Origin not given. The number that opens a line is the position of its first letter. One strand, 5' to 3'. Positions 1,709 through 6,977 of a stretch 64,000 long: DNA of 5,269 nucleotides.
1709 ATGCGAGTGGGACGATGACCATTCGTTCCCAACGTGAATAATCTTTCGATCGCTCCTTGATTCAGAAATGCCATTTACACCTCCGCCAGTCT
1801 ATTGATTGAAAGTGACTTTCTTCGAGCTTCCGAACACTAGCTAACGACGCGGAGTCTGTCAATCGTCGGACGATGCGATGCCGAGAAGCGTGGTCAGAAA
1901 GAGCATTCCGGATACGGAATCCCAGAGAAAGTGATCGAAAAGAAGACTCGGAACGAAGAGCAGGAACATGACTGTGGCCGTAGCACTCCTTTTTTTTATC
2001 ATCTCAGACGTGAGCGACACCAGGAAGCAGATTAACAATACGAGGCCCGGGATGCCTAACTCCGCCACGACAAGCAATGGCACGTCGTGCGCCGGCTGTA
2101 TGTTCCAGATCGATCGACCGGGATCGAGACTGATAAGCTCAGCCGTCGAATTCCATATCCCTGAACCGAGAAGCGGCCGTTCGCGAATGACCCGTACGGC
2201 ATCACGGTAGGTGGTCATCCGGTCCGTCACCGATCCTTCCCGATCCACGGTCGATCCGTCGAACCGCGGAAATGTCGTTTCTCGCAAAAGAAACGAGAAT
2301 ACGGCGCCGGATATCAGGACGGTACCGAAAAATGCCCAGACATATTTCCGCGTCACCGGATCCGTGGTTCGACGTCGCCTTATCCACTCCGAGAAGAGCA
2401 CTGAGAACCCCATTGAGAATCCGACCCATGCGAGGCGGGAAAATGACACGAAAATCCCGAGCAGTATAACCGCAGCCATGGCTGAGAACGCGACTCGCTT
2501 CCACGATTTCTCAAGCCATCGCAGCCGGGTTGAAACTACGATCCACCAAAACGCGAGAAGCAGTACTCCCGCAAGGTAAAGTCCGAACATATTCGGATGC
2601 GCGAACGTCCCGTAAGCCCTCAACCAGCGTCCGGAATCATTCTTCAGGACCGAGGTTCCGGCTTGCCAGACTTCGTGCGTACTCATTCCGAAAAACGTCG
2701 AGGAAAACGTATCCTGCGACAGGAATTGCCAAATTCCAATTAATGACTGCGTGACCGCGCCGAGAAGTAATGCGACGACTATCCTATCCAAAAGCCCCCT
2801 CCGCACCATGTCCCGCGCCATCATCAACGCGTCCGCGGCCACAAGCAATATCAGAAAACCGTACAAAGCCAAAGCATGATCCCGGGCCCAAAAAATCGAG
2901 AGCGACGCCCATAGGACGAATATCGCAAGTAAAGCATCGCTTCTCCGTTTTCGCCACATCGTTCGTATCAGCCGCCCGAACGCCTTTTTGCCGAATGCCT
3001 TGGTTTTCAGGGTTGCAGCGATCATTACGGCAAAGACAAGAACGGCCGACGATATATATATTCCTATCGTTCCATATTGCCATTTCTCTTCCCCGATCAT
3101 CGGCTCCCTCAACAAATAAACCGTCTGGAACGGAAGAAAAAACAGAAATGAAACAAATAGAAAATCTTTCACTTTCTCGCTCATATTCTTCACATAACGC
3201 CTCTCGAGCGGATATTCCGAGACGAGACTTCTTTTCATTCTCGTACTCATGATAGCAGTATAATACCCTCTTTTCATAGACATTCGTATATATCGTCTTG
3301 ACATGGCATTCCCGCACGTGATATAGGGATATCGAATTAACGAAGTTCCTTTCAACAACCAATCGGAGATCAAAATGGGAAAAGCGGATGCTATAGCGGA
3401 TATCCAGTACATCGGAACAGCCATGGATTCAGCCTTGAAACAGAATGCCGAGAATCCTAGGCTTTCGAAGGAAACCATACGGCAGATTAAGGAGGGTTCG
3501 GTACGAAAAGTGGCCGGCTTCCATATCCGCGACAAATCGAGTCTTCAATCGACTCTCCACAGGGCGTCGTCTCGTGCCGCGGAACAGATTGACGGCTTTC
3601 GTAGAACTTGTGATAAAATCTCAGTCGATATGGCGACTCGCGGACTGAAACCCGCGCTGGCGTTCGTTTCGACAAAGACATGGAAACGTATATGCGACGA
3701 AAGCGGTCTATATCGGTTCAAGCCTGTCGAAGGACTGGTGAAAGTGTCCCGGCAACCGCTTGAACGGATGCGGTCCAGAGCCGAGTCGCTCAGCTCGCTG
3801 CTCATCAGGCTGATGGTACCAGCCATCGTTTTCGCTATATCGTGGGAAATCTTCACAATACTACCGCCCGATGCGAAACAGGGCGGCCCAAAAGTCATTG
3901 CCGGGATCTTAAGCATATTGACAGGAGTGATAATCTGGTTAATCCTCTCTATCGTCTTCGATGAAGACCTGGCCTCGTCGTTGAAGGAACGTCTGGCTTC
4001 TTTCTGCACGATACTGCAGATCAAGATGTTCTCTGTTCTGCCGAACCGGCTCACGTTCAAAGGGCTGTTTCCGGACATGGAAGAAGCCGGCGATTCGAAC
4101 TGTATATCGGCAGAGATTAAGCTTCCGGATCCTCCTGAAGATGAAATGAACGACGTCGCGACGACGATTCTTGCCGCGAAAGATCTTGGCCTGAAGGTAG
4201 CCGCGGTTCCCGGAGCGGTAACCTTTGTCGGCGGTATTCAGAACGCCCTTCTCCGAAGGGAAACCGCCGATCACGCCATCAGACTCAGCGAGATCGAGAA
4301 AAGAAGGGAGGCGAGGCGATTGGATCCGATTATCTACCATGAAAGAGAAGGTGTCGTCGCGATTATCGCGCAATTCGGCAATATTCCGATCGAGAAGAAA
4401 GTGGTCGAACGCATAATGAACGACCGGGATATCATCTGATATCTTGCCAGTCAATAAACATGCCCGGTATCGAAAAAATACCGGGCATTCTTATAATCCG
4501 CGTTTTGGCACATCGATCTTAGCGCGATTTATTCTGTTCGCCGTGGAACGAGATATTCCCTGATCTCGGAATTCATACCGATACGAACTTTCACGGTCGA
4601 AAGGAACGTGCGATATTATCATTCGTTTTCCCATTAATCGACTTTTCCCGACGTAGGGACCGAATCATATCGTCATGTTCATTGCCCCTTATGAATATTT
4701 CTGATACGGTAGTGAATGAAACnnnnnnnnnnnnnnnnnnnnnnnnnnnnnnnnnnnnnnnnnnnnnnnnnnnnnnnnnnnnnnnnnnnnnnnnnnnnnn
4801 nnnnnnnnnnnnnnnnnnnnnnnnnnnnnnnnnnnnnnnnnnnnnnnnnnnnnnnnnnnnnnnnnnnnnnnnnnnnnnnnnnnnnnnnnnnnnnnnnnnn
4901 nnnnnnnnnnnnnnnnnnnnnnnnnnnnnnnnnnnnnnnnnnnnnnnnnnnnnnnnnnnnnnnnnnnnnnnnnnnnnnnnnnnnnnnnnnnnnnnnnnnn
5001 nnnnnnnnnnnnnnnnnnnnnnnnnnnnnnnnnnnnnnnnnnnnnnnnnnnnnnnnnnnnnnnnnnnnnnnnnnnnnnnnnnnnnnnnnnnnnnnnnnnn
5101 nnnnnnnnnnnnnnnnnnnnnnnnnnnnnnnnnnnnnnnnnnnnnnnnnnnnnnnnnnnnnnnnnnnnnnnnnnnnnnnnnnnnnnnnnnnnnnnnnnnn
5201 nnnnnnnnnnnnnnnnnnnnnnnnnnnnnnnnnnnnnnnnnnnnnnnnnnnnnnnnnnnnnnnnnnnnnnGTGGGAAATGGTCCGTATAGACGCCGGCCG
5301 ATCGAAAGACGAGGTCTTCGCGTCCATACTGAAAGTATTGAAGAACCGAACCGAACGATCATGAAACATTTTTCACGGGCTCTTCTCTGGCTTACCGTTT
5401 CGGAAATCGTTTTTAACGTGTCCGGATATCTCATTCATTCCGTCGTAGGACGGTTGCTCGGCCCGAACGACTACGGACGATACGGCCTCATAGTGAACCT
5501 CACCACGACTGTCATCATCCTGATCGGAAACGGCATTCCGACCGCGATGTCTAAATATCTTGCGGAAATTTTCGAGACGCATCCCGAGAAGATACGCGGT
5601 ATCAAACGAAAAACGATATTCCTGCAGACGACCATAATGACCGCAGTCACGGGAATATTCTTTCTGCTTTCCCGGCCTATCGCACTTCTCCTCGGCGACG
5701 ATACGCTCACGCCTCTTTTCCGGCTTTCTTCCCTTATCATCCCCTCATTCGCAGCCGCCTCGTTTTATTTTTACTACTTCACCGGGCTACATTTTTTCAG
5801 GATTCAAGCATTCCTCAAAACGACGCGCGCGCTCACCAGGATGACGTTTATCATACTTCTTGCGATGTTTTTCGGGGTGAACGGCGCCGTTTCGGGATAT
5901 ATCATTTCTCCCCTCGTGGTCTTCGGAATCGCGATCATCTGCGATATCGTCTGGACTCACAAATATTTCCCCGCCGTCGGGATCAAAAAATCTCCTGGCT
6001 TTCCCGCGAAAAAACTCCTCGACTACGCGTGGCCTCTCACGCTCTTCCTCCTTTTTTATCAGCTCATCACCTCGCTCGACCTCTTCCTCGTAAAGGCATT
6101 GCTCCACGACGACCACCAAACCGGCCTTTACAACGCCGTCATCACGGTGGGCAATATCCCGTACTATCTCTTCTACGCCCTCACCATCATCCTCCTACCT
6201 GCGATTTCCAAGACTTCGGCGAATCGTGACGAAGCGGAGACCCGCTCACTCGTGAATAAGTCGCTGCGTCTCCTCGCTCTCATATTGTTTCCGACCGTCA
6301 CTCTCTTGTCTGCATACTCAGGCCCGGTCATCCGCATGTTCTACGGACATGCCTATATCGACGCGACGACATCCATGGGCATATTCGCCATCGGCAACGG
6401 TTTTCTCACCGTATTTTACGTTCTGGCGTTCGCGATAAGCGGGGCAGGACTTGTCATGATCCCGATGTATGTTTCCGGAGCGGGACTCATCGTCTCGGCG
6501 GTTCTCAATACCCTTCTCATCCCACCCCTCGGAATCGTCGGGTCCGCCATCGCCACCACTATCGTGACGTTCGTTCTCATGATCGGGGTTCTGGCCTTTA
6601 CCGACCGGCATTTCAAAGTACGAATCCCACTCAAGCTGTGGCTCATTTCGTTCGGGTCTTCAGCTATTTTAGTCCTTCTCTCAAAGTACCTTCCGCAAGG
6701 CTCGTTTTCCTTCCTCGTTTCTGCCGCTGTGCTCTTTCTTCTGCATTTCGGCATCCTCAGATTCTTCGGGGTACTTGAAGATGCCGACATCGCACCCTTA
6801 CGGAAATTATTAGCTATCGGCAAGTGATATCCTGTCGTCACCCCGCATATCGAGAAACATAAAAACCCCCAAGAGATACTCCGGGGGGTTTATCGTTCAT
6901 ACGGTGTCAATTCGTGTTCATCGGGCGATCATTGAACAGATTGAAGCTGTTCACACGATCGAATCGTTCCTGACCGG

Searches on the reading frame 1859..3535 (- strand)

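Call 30: search_protein_families(library=pfam, proteins=[window:1859-3535:-], max_evalue=0.00001)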
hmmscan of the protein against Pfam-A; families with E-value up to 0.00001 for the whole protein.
window:1859-3535:- (558 aa): 1 family
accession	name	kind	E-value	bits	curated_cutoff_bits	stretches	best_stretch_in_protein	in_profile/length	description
PF04932.20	Wzy_C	-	1.1e-18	67.9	31.7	1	353-502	2-149/149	O-Antigen ligase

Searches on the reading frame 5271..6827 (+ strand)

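Call 30: search_protein_families(library=pfam, proteins=[window:5271-6827:+], max_evalue=0.00001)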
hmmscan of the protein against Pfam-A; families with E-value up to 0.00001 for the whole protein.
window:5271-6827:+ (518 aa): 4 families
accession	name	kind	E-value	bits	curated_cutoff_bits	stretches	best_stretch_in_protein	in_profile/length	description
PF13440.11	Polysacc_synt_3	-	7.4e-23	81.6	23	1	58-365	1-291/293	Polysaccharide biosynthesis protein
PF01943.22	Polysacc_synt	-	2.2e-22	80.2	28.2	1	38-315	5-273/274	Polysaccharide biosynthesis protein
PF03023.19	MurJ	-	2.5e-10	40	27.4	1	106-472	50-427/451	Lipid II flippase MurJ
PF01554.23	MatE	-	1.9e-06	28.1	24.9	0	255-414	1-160/161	MatE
